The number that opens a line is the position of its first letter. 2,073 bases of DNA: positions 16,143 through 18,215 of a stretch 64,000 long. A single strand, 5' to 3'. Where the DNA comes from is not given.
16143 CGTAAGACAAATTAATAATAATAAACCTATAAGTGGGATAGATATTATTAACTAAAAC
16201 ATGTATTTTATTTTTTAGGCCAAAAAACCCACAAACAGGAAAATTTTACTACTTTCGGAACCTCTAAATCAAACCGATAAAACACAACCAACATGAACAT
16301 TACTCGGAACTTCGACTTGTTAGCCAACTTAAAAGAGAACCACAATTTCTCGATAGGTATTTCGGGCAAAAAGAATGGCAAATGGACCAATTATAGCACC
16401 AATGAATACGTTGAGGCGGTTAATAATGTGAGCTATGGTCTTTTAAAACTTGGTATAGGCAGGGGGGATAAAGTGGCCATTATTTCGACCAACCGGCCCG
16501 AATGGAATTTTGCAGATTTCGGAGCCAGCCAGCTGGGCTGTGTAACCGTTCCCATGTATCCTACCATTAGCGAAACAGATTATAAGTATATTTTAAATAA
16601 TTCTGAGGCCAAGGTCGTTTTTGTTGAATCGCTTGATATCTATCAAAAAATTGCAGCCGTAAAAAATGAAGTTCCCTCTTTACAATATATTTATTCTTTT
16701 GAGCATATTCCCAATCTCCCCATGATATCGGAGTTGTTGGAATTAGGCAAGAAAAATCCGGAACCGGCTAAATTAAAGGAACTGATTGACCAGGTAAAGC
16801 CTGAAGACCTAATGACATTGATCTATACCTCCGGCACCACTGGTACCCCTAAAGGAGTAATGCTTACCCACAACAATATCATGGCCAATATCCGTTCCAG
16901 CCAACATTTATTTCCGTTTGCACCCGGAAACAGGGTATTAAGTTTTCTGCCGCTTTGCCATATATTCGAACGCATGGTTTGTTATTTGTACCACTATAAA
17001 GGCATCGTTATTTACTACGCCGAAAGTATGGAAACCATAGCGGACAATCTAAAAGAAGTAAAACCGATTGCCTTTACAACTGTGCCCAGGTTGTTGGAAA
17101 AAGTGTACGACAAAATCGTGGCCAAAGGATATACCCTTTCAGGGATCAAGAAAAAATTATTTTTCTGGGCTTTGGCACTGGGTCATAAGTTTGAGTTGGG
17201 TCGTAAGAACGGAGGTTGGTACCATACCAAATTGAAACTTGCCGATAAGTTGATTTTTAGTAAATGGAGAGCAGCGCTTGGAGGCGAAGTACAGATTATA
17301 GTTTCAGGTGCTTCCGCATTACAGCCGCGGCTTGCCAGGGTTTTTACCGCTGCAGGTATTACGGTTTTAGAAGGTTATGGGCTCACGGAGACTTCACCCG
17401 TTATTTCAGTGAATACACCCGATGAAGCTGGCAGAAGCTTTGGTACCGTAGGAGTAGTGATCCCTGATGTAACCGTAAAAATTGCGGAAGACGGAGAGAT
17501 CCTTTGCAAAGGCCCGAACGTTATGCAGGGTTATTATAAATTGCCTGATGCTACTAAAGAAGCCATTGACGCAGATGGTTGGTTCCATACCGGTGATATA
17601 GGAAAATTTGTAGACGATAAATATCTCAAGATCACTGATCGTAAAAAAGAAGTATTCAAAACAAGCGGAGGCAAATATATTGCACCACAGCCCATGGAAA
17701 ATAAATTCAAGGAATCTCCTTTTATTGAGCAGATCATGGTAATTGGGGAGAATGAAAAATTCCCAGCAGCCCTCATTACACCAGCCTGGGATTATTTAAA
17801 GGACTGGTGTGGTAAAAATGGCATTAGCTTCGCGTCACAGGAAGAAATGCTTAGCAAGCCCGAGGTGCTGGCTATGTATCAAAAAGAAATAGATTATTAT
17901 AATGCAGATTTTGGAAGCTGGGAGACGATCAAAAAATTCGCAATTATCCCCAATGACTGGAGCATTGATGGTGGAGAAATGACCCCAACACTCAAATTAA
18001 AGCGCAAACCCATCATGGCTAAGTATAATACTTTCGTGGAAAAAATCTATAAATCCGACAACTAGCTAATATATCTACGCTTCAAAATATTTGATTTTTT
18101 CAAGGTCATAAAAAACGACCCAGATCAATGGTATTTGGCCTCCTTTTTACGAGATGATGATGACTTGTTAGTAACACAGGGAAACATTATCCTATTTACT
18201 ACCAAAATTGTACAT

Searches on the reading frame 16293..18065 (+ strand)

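Call 90: search_protein_families(library=pfam, proteins=[window:16293-18065:+], max_evalue=0.00001)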
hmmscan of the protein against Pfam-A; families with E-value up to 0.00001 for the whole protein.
window:16293-18065:+ (590 aa): 2 families
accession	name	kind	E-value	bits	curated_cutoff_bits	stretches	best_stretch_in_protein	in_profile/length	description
PF00501.34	AMP-binding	-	4.6e-77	259.8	29.9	1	29-415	17-384/384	AMP-binding enzyme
PF23562.2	AMP-binding_C_3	-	1.8e-09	38.5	20.8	1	457-588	6-122/124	AMP-binding enzyme C-terminal domain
